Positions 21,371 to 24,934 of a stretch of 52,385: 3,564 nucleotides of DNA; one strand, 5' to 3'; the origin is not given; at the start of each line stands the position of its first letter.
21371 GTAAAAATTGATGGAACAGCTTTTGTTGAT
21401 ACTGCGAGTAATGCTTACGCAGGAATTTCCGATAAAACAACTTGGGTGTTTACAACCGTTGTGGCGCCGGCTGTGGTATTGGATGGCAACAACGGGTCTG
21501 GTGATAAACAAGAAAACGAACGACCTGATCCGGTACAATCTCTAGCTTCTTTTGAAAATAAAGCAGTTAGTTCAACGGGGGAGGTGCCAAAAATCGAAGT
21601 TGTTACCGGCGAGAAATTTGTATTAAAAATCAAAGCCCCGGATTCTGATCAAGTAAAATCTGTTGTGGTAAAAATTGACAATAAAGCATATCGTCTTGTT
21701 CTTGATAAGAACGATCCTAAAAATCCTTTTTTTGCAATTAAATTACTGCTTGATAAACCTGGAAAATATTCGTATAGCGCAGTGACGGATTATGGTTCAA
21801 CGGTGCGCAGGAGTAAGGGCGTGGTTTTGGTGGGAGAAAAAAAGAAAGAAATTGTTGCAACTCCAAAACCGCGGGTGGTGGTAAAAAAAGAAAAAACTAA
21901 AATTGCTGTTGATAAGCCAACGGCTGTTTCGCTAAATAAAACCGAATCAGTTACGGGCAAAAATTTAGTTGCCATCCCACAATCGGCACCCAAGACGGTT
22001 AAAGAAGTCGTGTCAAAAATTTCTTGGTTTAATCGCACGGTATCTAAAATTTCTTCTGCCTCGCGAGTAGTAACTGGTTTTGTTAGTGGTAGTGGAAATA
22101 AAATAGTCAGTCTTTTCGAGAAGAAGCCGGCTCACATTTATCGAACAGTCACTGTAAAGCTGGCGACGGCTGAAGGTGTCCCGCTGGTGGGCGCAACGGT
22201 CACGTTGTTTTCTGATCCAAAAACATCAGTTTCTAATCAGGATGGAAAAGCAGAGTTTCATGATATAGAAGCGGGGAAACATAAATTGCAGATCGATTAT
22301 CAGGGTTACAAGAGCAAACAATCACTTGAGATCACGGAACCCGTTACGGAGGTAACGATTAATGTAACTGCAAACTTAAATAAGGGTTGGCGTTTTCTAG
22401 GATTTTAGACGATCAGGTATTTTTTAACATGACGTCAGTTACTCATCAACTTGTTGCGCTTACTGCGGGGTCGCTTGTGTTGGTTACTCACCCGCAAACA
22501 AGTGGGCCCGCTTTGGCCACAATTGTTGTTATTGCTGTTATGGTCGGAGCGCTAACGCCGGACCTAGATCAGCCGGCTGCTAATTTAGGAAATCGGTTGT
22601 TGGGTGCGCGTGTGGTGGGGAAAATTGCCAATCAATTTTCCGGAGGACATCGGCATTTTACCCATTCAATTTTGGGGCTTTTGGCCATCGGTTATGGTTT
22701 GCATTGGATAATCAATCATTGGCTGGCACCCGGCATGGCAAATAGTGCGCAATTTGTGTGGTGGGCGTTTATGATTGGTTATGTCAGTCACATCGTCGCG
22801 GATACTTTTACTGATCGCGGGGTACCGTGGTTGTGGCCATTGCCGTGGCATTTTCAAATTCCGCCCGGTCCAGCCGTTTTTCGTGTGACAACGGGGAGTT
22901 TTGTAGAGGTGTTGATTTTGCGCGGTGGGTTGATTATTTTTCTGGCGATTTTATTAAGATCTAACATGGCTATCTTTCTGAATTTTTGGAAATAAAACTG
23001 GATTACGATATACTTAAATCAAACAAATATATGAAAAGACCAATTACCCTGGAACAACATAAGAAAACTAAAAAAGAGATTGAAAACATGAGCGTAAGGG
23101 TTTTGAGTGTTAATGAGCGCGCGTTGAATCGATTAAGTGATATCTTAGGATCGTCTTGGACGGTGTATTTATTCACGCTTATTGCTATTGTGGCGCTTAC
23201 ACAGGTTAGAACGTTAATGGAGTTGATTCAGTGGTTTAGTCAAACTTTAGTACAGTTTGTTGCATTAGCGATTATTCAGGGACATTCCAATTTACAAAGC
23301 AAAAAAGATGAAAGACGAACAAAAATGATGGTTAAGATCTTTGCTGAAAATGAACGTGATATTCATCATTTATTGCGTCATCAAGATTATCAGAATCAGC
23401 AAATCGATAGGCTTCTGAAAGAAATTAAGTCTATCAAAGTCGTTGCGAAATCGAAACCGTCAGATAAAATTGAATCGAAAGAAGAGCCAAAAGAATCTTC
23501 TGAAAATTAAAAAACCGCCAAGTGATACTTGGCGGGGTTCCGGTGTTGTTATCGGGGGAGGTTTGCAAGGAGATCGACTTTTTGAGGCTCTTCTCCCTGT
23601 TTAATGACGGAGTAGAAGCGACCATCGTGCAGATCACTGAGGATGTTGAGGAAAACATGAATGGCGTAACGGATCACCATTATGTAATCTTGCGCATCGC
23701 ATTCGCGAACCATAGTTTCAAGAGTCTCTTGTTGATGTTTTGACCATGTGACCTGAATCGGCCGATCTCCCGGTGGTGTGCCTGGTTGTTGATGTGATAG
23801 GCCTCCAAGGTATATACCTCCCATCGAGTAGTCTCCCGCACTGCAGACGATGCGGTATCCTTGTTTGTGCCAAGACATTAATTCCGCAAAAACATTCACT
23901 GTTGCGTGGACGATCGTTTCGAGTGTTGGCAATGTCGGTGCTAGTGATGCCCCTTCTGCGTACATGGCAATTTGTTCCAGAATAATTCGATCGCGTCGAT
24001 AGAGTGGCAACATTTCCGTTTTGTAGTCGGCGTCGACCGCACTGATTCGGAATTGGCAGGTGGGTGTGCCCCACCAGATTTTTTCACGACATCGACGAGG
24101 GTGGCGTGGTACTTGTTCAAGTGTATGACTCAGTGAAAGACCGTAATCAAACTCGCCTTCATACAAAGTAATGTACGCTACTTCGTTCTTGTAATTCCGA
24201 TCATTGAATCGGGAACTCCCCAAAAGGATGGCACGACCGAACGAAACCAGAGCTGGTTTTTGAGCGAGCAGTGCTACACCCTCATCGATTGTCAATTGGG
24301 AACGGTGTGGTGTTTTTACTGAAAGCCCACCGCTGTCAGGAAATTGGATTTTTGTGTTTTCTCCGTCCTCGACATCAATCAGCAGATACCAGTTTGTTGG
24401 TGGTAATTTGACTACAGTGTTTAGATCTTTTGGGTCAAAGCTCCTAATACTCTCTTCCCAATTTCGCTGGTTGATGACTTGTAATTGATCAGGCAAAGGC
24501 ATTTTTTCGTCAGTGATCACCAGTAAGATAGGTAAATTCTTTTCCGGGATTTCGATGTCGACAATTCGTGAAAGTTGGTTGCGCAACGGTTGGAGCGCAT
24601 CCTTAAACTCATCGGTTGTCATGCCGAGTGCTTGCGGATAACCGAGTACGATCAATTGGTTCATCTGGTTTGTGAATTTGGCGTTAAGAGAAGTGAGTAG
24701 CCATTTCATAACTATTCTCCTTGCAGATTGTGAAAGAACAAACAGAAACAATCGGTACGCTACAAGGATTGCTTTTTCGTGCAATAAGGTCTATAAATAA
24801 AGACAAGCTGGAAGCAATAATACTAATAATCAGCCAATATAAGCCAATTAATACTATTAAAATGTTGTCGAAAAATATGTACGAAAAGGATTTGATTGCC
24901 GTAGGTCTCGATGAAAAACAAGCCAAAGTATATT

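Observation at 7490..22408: Two paralogous giant Ig-repeat surface proteins with different N-terminal sensor or adhesion domains and a shared C-terminal module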

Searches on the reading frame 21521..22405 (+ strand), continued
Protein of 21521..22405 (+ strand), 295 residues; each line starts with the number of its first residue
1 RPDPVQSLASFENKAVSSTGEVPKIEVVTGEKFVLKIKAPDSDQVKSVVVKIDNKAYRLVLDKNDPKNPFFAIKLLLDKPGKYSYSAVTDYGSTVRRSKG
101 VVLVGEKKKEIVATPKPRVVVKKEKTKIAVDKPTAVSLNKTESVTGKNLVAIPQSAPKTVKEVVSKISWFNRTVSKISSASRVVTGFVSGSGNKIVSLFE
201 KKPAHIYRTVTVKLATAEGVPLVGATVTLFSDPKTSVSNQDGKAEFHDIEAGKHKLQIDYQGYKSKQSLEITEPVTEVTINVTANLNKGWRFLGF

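Call 66: find_encoding_contigs(protein=P0135, flank=8000, max_places=2)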
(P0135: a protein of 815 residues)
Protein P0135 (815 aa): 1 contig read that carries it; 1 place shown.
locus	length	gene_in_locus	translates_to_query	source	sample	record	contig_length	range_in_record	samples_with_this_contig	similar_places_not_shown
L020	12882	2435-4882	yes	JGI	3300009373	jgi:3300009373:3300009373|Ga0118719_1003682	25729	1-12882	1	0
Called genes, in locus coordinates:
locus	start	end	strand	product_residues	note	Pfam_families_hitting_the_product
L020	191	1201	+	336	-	PF00389:2-Hacid_dh, PF02826:2-Hacid_dh_C, PF07991:KARI_N (weak), PF03446:NAD_binding_2 (weak)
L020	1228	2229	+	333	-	-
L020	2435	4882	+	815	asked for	PF13715:CarbopepD_reg_2 (faint), PF13205:Big_5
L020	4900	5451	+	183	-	PF04300:FBA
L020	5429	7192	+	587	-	PF13205:Big_5, PF13620:CarboxypepD_reg (weak), PF13715:CarbopepD_reg_2 (weak)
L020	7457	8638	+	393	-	PF00162:PGK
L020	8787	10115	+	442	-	PF03952:Enolase_N, PF00113:Enolase_C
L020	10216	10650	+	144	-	PF05635:23S_rRNA_IVP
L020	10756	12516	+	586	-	PF01368:DHH, PF02272:DHHA1, PF17768:RecJ_OB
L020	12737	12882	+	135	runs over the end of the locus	PF00075:RNase_H, PF13456:RVT_3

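Call 73: search_protein_families(library=pfam, proteins=[L020:4900-5448:+, L020:2435-3500:+, P0137, P0136], max_evalue=0.05)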
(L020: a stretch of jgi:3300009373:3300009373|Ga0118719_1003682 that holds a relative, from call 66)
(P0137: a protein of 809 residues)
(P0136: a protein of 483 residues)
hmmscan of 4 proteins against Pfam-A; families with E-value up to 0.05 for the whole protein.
L020:4900-5448:+ (183 aa): 1 family
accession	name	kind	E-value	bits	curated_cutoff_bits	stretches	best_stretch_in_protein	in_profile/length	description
PF04300.19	FBA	-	1.2e-20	74.4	32.4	1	30-181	9-154/175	F-box associated region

L020:2435-3500:+ (355 aa): 0 families

P0137 (809 aa): 6 families
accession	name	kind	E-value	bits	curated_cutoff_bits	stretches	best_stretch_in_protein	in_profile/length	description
PF13715.12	CarbopepD_reg_2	-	9.4e-08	32.4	32.2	1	737-801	9-73/88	CarboxypepD_reg-like domain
PF13620.12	CarboxypepD_reg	-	6.2e-07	30.1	32.3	1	730-794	2-72/82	Carboxypeptidase regulatory-like domain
PF08450.18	SGL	-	0.001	19.2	26.3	0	56-130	138-210/246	SMP-30/Gluconolactonase/LRE-like region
PF15418.12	DUF4625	-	0.0047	17.7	27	0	529-566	25-64/131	Domain of unknown function (DUF4625)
PF17957.7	Big_7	-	0.0064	17.5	24.1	1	533-569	12-44/70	Bacterial Ig domain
PF17802.7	SpaA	-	0.036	14.6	23.1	0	736-800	10-76/91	Prealbumin-like fold domain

P0136 (483 aa): 2 families
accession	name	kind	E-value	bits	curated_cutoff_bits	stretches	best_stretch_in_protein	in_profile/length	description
PF13620.12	CarboxypepD_reg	-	7.7e-06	26.6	32.3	1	403-469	7-80/82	Carboxypeptidase regulatory-like domain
PF13715.12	CarbopepD_reg_2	-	0.00048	20.5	32.2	1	405-469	9-75/88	CarboxypepD_reg-like domain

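Call 78: find_related_loci(query=A3, collection=metagenome_contigs, flank=10000)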
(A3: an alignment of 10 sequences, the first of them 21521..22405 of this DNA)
Query A3 (295 aa) in metagenome_contigs; peptide patterns used: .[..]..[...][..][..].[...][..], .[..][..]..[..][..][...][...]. (x = any residue, [..] = any of these).
135 stretches matched a pattern; 2 encode a relative of the query (tblastn E <= 1e-3); 2 distinct loci.
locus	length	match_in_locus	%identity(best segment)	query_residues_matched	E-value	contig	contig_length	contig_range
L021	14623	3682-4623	43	2-293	4e-70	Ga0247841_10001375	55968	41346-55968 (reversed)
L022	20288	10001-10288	60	200-295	2e-35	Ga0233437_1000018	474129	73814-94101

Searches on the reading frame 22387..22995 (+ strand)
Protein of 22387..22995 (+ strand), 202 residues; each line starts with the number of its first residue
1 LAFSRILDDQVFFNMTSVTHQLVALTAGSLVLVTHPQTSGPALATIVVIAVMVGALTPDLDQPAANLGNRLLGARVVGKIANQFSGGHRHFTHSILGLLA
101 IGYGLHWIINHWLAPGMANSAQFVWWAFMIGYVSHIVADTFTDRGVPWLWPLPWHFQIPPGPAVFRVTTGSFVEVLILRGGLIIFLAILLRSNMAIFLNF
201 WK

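Call 4: search_protein_families(library=pfam, proteins=[window:22387-22995:+], max_evalue=0.01)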
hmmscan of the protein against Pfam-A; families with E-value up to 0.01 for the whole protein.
window:22387-22995:+ (202 aa): 2 families
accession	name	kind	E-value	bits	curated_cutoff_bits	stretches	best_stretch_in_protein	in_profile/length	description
PF04307.19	YdjM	-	1.1e-29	103.6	29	1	15-172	1-141/176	YdjM inner membrane protein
PF00882.24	Zn_dep_PLPC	-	7.7e-05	23.1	26.8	1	50-143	28-97/167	Zinc dependent phospholipase C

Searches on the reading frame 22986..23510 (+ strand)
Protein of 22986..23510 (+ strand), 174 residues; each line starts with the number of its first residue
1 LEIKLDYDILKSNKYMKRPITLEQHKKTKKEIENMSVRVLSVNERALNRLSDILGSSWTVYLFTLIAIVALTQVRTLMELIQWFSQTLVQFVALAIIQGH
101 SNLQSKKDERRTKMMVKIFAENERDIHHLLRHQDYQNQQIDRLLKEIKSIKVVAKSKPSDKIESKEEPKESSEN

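Call 73: search_protein_families(library=pfam, proteins=[window:22986-23510:+], max_evalue=0.05)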
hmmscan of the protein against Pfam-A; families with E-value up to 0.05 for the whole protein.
window:22986-23510:+ (174 aa): 3 families
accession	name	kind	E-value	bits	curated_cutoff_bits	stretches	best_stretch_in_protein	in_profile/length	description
PF01654.22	Cyt_bd_oxida_I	-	0.0017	17.5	26.2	1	9-114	138-245/418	Cytochrome bd terminal oxidase subunit I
PF15676.10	S6OS1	-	0.0082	15.2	27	0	79-172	187-278/557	Six6 opposite strand transcript 1 family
PF08493.15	AflR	-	0.02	15.4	24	0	23-70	26-75/99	Aflatoxin regulatory protein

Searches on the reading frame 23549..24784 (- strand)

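Call 31: search_protein_families(library=pfam, proteins=[window:23549-24784:-], max_evalue=0.00001)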
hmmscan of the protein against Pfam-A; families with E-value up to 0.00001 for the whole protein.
window:23549-24784:- (411 aa): 1 family
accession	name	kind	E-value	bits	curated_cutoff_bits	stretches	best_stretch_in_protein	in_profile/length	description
PF18959.5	DUF5701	-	2.8e-16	60.3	27.4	1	43-193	1-150/206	Family of unknown function (DUF5701)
